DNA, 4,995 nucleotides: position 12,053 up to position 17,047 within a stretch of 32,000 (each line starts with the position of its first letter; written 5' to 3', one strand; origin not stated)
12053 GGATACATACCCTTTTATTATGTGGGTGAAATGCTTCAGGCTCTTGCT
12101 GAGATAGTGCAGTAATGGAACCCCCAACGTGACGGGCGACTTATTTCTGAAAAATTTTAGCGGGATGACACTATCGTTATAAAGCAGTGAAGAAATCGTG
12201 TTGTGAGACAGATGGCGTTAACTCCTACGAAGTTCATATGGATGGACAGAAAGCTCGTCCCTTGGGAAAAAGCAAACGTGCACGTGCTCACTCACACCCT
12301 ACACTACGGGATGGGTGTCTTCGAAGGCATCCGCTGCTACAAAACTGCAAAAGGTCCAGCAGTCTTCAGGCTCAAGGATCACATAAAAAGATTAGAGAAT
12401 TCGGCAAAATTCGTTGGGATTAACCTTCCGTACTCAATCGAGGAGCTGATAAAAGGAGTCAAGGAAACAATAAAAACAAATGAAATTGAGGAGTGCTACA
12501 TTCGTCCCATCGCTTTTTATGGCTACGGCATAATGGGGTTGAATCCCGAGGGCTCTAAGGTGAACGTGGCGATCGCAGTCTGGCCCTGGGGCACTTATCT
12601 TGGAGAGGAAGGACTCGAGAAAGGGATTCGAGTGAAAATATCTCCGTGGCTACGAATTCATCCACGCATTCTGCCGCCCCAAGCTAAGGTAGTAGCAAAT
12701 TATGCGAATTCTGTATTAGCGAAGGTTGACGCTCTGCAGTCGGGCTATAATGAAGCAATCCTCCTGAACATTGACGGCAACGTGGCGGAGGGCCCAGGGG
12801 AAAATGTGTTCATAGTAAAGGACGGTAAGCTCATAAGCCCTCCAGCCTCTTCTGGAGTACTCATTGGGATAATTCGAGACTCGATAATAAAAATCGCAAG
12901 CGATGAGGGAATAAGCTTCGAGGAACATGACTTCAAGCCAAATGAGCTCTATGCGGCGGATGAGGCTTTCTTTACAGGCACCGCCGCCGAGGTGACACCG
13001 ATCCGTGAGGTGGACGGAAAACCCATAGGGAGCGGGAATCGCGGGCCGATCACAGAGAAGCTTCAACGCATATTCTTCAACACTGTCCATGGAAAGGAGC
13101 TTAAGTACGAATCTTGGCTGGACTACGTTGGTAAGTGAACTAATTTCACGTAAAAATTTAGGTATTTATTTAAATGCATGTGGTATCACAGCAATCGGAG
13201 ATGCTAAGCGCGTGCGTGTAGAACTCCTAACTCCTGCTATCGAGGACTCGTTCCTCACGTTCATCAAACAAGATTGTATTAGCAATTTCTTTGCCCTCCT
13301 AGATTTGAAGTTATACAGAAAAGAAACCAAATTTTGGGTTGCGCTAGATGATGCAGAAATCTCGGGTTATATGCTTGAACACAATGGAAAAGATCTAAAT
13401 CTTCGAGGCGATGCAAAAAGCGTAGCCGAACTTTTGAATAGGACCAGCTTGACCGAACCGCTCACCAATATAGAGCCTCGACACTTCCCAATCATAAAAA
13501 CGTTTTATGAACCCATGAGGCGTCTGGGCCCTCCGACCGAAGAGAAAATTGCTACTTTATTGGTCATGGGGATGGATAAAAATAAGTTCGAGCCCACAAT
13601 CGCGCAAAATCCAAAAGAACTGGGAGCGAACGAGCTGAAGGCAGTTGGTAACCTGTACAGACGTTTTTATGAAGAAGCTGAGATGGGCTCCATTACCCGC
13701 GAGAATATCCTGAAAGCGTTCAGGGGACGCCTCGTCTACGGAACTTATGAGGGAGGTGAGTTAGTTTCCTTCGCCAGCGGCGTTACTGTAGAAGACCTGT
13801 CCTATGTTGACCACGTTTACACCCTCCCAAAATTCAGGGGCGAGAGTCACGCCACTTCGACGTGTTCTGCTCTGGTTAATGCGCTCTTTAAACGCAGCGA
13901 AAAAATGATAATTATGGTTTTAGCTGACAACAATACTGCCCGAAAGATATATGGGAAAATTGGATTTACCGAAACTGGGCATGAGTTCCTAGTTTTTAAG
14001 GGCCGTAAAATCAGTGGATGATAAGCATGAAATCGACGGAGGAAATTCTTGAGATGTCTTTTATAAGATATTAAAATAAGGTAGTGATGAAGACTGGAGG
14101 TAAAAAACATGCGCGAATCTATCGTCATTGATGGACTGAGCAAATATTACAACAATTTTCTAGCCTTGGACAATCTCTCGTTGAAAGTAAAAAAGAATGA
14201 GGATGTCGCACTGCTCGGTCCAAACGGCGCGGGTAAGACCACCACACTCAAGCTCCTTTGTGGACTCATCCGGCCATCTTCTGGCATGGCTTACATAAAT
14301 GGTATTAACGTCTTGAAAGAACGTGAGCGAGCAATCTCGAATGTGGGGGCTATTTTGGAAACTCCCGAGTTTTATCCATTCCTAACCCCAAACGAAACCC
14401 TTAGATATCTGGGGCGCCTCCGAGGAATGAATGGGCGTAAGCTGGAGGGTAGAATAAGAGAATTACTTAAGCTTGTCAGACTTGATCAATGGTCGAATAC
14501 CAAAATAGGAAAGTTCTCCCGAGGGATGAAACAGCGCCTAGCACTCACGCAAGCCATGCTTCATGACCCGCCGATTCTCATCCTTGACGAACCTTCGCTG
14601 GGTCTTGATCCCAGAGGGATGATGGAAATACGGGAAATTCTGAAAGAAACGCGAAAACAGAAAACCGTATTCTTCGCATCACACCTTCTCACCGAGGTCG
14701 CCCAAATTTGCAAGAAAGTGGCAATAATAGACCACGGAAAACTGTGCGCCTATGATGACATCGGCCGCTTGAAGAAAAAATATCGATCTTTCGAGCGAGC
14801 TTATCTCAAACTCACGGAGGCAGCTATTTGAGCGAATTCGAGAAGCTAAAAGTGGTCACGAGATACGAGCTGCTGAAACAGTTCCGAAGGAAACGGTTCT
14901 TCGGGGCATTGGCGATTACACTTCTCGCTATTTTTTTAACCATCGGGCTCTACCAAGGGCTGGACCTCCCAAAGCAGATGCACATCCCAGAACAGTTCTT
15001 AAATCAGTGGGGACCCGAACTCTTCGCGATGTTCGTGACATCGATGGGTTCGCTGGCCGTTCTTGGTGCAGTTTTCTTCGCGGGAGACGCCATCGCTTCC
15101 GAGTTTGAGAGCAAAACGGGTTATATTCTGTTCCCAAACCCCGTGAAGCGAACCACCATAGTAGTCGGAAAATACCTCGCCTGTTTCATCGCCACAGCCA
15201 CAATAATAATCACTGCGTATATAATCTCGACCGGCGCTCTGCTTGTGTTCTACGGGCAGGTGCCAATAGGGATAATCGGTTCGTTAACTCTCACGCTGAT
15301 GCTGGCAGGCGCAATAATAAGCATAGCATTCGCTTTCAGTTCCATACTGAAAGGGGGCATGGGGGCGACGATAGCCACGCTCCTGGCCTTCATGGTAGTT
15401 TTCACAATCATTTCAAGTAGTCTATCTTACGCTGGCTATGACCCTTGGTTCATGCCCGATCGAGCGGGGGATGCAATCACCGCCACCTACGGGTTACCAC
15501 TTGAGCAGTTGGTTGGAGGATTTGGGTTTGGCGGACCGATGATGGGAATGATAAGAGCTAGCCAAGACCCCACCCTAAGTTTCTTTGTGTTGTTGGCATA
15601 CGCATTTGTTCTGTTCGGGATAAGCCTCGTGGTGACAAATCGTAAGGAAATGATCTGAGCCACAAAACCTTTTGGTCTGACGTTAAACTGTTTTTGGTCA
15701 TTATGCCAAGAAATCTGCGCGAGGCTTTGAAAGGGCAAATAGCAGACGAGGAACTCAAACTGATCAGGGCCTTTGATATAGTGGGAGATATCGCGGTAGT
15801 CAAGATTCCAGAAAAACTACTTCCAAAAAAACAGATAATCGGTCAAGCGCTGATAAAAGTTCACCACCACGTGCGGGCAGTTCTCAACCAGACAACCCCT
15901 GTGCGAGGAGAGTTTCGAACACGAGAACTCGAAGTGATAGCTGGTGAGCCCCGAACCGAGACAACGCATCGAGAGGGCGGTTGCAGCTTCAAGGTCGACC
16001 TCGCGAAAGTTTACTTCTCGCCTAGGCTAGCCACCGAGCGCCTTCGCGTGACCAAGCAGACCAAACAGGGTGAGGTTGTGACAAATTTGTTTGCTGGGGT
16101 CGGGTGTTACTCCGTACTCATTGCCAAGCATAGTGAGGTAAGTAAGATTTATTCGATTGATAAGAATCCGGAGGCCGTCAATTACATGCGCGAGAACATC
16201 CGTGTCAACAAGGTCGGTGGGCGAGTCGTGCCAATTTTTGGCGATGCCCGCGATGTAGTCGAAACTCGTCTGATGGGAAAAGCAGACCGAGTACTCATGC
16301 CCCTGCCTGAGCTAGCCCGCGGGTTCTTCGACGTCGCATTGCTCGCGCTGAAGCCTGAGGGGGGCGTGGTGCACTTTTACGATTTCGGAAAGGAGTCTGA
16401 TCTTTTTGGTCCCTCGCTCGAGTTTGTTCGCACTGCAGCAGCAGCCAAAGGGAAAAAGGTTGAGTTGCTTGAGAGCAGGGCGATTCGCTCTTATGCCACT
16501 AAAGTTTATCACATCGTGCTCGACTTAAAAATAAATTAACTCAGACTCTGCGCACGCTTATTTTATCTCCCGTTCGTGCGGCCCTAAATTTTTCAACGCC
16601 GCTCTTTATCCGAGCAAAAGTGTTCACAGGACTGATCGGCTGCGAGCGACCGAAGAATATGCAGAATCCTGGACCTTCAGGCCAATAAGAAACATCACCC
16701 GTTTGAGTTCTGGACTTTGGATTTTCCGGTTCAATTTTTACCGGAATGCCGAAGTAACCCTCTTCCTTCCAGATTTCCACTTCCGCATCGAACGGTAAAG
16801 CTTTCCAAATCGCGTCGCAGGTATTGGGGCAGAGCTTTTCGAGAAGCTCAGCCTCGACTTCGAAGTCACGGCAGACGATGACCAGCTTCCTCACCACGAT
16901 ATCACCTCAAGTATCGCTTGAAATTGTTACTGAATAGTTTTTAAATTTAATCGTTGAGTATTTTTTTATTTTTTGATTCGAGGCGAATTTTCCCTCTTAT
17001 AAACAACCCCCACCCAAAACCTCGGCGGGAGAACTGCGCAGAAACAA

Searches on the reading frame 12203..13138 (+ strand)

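Call 33: search_protein_families(library=pfam, proteins=[window:12203-13138:+], max_evalue=0.001)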
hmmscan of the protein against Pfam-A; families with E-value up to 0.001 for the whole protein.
window:12203-13138:+ (311 aa): 1 family
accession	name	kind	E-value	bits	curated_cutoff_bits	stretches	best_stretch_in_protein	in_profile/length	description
PF01063.24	Aminotran_4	-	9.6e-54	183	28.5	1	38-270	1-223/223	Amino-transferase class IV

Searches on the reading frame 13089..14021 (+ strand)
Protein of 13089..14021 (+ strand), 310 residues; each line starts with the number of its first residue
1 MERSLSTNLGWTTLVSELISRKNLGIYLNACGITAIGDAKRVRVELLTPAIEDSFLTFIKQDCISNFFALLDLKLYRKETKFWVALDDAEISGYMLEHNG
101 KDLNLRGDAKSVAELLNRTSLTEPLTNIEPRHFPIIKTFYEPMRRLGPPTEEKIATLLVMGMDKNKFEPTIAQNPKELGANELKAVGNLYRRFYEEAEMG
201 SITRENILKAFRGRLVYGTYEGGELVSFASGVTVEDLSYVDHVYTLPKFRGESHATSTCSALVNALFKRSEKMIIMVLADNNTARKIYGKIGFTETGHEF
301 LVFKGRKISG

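Call 33: search_protein_families(library=pfam, proteins=[window:13089-14021:+], max_evalue=0.001)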
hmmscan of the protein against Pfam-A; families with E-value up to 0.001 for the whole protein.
window:13089-14021:+ (310 aa): 4 families
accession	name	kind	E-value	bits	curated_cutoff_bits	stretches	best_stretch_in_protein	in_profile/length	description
PF08445.16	FR47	-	4e-10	40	22.1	1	216-298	1-82/86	FR47-like protein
PF13673.13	Acetyltransf_10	-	5.1e-10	39.9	23.6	1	202-300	17-114/128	Acetyltransferase (GNAT) domain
PF00583.31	Acetyltransf_1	-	1.9e-08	35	20.7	1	188-293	6-116/116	Acetyltransferase (GNAT) family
PF13508.13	Acetyltransf_7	-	8.2e-07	29.8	27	1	216-295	5-84/84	Acetyltransferase (GNAT) domain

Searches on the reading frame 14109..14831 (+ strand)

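Call 33: search_protein_families(library=pfam, proteins=[window:14109-14831:+], max_evalue=0.001)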
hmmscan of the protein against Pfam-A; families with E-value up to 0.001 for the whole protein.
window:14109-14831:+ (240 aa): 3 families
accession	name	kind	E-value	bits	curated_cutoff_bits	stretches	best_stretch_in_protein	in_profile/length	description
PF00005.33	ABC_tran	-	9.6e-30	104.4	25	1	20-163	1-136/137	ABC transporter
PF13304.12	AAA_21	-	2.4e-14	54.5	27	1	133-194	235-300/304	AAA domain, putative AbiEii toxin, Type IV TA system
PF02463.25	SMC_N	-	0.00033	20.6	40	0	135-198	136-203/220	RecF/RecN/SMC N terminal domain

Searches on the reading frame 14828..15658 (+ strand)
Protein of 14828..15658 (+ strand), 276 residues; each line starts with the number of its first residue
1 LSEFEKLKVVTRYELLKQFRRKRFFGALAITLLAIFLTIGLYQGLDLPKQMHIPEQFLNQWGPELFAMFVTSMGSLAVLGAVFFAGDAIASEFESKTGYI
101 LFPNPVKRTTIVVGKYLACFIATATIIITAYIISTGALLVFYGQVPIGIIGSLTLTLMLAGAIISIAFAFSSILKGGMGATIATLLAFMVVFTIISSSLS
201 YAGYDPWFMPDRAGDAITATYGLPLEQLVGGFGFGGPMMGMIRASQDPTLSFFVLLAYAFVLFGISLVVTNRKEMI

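Call 33: search_protein_families(library=pfam, proteins=[window:14828-15658:+], max_evalue=0.001)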
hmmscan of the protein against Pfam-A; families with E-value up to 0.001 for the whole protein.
window:14828-15658:+ (276 aa): 4 families
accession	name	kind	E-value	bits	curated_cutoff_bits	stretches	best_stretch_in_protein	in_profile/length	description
PF12679.13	ABC2_membrane_2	-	1.7e-12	47.7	27.2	1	13-274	6-282/283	ABC-2 family transporter protein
PF12730.13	ABC2_membrane_4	-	8.1e-06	26.4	27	1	13-183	4-171/179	ABC-2 family transporter protein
PF13346.12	ABC2_membrane_5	-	1.5e-05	25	25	1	73-198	38-163/205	ABC-2 family transporter protein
PF12698.13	ABC2_membrane_3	-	0.0006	19.5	31.6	1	57-267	160-346/347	ABC-2 family transporter protein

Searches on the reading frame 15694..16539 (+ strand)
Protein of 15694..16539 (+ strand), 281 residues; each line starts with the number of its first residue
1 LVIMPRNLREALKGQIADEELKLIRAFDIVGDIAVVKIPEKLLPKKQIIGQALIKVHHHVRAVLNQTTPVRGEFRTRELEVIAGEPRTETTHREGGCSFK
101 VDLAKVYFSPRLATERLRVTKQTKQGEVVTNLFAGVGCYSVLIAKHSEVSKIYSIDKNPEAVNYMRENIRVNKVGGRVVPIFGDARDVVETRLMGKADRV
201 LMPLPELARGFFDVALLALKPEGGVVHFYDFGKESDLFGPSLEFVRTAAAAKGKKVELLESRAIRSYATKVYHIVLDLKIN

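Call 33: search_protein_families(library=pfam, proteins=[window:15694-16539:+], max_evalue=0.001)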
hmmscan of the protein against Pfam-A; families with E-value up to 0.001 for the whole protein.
window:15694-16539:+ (281 aa): 6 families
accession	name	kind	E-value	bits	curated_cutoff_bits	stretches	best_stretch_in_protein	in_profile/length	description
PF02475.24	TRM5-TYW2_MTfase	-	2e-50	171.4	28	1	90-256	1-161/164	TRM5/TYW2 methyltransferase domain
PF25133.1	TYW2_N_2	-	1.7e-23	82.9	27.7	1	8-86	1-78/79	TYW2 N-terminal domain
PF09445.16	Methyltransf_15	-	4.1e-05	23.7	22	1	128-205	3-80/165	RNA cap guanine-N2 methyltransferase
PF05175.20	MTS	-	0.00019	21.6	23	1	124-200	30-102/170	Methyltransferase small domain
PF02005.22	TRM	-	0.00063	19.5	27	1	125-190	44-115/376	N2,N2-dimethylguanosine tRNA methyltransferase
PF13847.12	Methyltransf_31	-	0.00067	19.8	27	0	124-187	2-65/145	Methyltransferase domain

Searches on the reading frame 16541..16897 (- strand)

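Call 33: search_protein_families(library=pfam, proteins=[window:16541-16897:-], max_evalue=0.001)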
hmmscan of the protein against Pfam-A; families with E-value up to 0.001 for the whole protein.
window:16541-16897:- (118 aa): 3 families
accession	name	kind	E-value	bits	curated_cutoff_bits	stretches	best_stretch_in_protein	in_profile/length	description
PF04126.18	Cyclophil_like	-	7.6e-29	100.4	27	1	4-116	2-120/120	Cyclophilin-like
PF12903.12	DUF3830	-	4e-07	30.5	26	1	8-72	4-75/143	Protein of unknown function (DUF3830)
PF18050.6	Cyclophil_like2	-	0.00033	21.1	22.7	1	26-87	17-81/115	Cyclophilin-like family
